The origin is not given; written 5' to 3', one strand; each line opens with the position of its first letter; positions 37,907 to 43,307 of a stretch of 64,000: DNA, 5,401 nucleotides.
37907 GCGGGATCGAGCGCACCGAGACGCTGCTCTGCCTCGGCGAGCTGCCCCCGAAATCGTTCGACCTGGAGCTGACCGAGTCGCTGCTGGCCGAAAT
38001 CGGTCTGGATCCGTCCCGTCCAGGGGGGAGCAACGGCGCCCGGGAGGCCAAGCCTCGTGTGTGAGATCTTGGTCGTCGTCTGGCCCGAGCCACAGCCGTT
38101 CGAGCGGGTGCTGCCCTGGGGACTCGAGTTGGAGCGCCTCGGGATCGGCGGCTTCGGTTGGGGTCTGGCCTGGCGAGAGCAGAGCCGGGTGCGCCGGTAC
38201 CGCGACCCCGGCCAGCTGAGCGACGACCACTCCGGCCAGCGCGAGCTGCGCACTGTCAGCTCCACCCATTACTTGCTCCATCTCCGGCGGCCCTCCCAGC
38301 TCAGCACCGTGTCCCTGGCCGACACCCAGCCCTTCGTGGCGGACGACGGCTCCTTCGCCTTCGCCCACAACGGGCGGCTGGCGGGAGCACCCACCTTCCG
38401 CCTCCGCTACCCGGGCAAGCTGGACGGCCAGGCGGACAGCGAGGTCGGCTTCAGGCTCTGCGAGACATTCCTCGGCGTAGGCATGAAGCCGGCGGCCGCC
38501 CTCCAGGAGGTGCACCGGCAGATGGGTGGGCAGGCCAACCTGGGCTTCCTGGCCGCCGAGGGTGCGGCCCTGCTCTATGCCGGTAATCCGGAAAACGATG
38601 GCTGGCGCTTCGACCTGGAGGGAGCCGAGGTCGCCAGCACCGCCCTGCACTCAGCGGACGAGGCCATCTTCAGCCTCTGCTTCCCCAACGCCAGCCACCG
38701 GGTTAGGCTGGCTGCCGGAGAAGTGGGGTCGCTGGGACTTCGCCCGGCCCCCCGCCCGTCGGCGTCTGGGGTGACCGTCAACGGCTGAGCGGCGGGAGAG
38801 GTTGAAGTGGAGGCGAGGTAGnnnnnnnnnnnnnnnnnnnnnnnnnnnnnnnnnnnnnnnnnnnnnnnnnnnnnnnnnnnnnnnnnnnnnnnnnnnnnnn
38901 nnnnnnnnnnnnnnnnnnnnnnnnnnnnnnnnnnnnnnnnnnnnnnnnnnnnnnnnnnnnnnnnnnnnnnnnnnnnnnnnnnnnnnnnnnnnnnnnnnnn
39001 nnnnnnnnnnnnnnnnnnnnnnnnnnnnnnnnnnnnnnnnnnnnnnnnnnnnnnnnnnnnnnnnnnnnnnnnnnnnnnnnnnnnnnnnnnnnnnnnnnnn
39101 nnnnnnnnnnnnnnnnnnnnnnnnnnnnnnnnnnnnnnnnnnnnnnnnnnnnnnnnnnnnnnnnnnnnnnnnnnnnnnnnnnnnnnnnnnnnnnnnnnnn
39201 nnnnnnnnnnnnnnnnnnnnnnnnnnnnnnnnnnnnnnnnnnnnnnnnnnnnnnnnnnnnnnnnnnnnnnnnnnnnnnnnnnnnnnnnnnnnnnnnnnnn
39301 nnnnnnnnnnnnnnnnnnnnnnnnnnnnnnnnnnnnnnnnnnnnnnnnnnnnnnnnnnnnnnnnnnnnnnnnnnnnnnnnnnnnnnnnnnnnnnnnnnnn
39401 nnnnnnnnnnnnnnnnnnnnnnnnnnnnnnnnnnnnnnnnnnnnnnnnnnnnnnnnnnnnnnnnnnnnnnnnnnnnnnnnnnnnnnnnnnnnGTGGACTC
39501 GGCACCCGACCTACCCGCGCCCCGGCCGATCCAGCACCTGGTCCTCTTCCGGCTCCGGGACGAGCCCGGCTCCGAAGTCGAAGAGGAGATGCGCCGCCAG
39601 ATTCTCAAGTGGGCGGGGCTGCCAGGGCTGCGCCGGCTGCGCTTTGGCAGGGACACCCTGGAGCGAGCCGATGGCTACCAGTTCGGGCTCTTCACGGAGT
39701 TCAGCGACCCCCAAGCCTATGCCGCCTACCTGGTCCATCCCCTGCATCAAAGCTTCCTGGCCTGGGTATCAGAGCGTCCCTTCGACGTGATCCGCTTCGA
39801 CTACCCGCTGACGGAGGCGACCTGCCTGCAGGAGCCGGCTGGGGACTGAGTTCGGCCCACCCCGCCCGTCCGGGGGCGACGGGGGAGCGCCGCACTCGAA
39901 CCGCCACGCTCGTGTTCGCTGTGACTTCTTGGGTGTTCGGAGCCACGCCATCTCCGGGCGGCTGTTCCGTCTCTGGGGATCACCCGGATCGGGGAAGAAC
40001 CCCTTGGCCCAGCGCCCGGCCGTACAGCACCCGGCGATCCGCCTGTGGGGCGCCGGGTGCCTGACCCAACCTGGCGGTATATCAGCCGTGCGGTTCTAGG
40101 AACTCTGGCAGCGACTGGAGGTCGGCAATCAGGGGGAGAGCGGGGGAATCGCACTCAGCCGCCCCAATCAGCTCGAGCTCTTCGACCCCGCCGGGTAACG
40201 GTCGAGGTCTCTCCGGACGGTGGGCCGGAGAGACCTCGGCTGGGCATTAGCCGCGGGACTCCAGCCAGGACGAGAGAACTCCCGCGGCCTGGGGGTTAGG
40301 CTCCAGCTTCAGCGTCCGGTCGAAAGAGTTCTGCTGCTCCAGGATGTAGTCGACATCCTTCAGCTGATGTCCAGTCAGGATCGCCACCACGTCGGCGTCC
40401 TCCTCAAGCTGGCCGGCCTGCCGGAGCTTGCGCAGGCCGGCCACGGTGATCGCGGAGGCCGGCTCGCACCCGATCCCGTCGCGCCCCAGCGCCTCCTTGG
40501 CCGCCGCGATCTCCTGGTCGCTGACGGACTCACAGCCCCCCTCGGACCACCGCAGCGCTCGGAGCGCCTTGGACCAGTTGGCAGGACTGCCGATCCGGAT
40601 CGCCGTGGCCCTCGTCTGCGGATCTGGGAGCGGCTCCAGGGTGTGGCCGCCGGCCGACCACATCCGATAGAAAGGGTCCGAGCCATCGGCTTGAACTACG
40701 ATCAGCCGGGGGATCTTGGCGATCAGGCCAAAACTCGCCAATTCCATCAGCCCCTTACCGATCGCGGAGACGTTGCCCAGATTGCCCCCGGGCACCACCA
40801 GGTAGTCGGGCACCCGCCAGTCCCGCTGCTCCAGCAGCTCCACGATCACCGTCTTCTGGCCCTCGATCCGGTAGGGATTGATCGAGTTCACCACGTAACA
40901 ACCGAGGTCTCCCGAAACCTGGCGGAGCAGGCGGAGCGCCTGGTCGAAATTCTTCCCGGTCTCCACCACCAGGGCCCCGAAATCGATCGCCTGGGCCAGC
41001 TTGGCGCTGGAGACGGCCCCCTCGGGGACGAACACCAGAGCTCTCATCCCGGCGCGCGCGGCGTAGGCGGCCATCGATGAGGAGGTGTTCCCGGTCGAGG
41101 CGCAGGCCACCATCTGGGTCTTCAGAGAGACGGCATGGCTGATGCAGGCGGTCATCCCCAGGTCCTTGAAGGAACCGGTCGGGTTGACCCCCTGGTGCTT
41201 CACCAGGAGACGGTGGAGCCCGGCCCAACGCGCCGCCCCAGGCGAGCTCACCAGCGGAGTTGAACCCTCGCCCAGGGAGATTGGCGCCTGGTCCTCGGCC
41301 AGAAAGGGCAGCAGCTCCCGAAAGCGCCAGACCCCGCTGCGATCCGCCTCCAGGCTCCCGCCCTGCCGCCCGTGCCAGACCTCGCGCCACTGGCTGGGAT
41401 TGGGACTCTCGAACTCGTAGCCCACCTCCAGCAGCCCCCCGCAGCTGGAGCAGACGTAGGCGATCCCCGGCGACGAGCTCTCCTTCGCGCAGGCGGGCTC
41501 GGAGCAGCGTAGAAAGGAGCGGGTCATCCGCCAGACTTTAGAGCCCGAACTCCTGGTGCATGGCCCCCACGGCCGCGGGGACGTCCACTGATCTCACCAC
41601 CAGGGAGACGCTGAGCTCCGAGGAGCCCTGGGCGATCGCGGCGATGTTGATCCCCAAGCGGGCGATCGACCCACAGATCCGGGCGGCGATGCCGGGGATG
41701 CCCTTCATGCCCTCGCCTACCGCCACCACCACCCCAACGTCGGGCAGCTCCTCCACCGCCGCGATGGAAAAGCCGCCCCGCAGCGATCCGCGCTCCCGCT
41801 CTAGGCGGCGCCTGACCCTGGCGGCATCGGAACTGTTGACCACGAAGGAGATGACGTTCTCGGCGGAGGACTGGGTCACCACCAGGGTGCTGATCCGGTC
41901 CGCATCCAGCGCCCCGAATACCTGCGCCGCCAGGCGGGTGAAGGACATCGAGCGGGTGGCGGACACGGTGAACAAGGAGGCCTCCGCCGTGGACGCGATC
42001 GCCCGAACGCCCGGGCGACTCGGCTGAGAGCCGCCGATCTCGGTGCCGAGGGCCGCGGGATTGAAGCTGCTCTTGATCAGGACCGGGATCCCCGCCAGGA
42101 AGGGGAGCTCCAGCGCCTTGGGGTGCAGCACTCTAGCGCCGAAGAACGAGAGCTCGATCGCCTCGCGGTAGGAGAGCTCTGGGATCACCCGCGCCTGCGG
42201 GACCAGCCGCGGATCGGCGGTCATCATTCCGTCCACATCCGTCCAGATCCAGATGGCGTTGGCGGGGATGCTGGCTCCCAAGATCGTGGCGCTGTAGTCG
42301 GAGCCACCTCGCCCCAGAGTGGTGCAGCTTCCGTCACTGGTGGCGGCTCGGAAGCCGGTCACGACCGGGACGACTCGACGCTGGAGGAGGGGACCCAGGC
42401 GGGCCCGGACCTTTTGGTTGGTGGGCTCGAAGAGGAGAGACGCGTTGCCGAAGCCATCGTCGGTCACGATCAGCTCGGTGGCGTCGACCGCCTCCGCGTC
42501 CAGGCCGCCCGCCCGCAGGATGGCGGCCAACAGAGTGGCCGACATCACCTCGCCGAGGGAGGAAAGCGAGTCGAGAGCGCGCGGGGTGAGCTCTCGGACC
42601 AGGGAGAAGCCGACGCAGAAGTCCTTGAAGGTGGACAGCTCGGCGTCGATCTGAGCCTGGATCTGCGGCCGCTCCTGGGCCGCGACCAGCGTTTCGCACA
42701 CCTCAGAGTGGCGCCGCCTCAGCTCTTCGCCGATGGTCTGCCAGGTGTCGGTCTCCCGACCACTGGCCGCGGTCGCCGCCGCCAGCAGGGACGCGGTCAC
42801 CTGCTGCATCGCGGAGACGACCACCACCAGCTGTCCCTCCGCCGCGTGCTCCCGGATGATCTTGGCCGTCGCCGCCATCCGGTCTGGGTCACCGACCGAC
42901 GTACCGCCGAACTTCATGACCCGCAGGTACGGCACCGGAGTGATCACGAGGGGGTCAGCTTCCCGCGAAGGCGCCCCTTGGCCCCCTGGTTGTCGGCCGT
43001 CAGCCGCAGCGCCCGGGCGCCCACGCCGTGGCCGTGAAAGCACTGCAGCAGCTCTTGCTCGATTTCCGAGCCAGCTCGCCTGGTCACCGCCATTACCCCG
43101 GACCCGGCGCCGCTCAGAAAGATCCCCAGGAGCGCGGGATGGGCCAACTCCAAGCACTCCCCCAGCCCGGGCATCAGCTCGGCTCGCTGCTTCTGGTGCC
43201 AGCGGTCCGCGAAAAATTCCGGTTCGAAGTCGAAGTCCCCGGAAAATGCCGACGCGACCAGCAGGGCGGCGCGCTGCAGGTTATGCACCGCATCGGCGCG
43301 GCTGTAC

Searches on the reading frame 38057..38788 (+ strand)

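Call 38: search_protein_families(library=pfam, proteins=[window:38057-38788:+], max_evalue=0.0001)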
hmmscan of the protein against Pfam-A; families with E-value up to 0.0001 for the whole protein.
window:38057-38788:+ (243 aa): 2 families
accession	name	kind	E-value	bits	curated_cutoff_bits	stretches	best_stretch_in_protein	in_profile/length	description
PF13230.11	GATase_4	-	4.6e-07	29.5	23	1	34-173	35-183/272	Glutamine amidotransferases class-II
PF13522.11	GATase_6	-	4.9e-05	23.8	27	1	66-136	7-78/130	Glutamine amidotransferase domain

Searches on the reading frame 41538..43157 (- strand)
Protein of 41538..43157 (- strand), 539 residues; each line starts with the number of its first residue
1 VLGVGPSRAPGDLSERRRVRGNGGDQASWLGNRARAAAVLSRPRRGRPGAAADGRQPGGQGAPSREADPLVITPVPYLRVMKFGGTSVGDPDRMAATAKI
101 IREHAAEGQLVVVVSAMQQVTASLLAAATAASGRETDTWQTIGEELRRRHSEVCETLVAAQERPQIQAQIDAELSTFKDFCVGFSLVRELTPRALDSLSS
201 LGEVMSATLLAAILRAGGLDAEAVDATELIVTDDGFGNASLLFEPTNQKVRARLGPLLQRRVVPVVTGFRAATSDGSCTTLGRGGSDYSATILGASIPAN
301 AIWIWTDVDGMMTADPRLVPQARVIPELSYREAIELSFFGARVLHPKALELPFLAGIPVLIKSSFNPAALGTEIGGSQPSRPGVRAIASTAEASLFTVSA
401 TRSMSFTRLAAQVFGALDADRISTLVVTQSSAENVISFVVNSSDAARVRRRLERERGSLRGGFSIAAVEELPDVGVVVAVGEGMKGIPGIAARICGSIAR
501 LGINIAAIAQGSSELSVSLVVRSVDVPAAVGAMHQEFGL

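Call 36: find_encoding_contigs(protein=window:41538-43157:-, flank=10000, max_places=1)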
Protein window:41538-43157:- (539 aa): no gene with exactly this product is on record in the collection.

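Call 39: search_protein_families(library=pfam, proteins=[window:41538-43157:-], max_evalue=0.0001)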
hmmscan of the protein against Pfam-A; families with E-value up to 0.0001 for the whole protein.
window:41538-43157:- (539 aa): 4 families
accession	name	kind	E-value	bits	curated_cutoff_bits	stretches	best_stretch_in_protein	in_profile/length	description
PF00696.33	AA_kinase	-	1.3e-48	166.2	24.9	1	79-363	3-234/234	Amino acid kinase family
PF22468.2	ACT_9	-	7.4e-27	93.3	27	2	477-537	1-61/61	ACT domain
PF13840.12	ACT_7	-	3.6e-09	36.8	27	1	473-534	5-64/65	ACT domain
PF01842.31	ACT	-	5.8e-07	29.6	27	1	484-525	7-50/66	ACT domain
